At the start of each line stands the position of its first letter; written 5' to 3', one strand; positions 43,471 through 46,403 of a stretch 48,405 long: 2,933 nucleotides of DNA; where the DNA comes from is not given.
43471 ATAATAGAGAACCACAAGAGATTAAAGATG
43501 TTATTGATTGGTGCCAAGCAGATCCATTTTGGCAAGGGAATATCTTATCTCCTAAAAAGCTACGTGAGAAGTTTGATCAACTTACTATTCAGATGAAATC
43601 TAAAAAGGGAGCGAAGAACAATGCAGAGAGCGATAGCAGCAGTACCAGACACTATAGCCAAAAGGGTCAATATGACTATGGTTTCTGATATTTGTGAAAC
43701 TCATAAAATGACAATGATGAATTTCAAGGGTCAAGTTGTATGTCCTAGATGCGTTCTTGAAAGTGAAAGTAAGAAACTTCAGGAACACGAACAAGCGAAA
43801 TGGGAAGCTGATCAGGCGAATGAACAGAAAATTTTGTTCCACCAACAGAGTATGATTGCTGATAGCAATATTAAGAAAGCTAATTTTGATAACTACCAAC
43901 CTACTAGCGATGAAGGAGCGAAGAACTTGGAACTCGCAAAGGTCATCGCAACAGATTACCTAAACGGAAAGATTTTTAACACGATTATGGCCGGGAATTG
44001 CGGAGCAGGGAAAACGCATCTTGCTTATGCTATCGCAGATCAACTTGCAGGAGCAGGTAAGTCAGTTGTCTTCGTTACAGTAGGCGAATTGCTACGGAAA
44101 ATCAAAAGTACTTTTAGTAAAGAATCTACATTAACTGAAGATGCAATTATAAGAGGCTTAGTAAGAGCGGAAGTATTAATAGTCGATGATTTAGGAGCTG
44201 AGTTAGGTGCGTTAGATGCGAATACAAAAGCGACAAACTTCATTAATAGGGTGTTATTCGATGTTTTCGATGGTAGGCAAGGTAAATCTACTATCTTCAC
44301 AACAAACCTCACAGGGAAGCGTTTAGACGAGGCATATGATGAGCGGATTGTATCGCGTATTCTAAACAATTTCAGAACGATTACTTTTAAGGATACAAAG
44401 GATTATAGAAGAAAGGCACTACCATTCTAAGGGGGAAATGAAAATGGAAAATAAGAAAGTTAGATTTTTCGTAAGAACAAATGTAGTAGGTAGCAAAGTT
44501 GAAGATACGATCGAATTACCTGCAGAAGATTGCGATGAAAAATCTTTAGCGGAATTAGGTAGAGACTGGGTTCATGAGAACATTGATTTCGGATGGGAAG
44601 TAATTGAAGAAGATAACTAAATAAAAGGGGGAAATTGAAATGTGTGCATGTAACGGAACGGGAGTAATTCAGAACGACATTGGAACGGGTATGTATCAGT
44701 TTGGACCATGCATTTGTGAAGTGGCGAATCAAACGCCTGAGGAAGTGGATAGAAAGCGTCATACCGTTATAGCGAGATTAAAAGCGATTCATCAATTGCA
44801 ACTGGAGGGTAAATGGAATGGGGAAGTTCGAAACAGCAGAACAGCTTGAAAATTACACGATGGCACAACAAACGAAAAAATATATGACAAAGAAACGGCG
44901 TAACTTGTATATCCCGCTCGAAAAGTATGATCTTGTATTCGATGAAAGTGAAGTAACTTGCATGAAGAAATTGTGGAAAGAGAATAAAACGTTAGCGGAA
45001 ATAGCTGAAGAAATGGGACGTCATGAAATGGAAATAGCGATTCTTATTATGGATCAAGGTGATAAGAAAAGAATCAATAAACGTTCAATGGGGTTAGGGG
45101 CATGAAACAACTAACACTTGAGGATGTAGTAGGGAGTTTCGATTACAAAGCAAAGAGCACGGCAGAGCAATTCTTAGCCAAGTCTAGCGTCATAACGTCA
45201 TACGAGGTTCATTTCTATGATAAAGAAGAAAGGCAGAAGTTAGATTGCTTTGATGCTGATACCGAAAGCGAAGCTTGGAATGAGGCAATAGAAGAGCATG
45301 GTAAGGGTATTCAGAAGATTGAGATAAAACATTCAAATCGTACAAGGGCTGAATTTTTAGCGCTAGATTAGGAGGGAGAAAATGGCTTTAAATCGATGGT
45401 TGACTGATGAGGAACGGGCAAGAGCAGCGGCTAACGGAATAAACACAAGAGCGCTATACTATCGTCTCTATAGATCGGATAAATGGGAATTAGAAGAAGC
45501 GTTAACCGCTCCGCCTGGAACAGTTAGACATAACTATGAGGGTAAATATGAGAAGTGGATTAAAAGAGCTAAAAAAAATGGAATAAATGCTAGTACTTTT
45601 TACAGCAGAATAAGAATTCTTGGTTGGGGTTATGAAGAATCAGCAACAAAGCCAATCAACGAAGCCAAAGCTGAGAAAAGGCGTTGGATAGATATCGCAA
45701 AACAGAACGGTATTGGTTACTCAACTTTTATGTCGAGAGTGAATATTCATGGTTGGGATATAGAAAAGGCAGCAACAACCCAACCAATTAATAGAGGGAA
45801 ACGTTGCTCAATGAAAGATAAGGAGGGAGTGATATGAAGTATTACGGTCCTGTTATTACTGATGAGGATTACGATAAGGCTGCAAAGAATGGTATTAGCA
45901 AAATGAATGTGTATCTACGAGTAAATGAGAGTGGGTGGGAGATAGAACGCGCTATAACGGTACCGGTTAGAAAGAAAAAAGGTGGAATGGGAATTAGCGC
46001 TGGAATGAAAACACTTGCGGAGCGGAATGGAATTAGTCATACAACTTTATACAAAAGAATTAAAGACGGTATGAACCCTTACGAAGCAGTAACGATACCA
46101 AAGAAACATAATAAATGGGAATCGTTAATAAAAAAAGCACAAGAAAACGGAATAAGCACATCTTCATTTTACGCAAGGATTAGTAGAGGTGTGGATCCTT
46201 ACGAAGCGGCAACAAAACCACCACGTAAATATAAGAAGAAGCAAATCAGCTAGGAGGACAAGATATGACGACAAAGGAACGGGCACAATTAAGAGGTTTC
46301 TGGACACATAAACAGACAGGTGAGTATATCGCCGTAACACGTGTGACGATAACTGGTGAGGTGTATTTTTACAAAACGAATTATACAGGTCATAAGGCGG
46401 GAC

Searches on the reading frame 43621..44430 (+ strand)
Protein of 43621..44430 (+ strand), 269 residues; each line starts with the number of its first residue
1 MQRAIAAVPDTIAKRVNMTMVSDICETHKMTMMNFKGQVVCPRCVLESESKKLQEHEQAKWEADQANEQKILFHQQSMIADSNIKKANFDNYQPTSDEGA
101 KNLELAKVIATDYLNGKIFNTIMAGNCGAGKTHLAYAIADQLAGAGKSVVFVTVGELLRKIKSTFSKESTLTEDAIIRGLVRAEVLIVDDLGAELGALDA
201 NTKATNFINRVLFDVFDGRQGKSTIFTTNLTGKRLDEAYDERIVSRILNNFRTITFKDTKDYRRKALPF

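Call 10: search_protein_families(library=pfam, proteins=[window:43621-44430:+], max_evalue=0.001)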
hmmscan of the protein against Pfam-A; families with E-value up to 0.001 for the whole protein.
window:43621-44430:+ (269 aa): 3 families
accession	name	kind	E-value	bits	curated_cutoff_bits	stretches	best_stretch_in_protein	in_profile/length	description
PF01695.23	IstB_IS21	-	1.1e-16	61.5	24.1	1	79-239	55-203/238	IstB-like ATP binding protein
PF00004.35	AAA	-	2.2e-06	28.6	21.2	1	122-246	2-126/131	ATPase family associated with various cellular activities (AAA)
PF00308.24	Bac_DnaA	-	4.7e-05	24.1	23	1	106-247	23-155/162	Bacterial DnaA ATPAse domain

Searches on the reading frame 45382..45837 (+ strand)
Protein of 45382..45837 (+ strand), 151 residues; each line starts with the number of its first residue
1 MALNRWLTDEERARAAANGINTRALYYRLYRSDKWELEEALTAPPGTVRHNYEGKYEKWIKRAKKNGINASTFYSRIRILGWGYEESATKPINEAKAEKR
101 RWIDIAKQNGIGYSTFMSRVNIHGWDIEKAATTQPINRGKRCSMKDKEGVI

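Call 10: search_protein_families(library=pfam, proteins=[window:45382-45837:+], max_evalue=0.001)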
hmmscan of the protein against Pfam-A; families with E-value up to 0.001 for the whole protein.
window:45382-45837:+ (151 aa): 0 families

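Call 12: search_protein_families(library=phrogs, proteins=[window:45382-45837:+], max_evalue=0.001)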
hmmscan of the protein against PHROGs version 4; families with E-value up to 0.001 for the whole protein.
window:45382-45837:+ (151 aa): 2 families
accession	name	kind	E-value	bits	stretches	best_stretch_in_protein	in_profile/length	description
phrog_1065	-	unknown function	3.9e-49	168.2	1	1-147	3-154/192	-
phrog_3377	-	DNA, RNA and nucleotide metabolism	4.6e-11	43.9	1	15-97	113-194/196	HNH endonuclease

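Call 13: search_protein_families(library=ncbifam, proteins=[window:45382-45837:+], max_evalue=0.01)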
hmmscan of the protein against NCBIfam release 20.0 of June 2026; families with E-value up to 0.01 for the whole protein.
window:45382-45837:+ (151 aa): 0 families

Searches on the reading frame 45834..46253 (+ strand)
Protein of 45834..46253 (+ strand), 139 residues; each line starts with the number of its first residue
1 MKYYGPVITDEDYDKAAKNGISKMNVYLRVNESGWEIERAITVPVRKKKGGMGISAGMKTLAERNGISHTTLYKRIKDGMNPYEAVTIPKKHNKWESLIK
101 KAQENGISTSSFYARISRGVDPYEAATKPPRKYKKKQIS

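Call 10: search_protein_families(library=pfam, proteins=[window:45834-46253:+], max_evalue=0.001)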
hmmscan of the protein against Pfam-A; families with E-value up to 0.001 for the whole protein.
window:45834-46253:+ (139 aa): 3 families
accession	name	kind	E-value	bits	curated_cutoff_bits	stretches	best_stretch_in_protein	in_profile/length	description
PF07022.19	Phage_CI_repr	-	0.00012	22.8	22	0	59-86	16-43/65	Bacteriophage CI repressor helix-turn-helix domain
PF04967.18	HTH_10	-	0.00013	22.2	23.1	0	56-77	24-45/53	HTH DNA binding domain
PF21716.3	dnstrm_HI1420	-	0.00048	20.4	27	0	55-82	43-70/90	Probable addiction module antidote protein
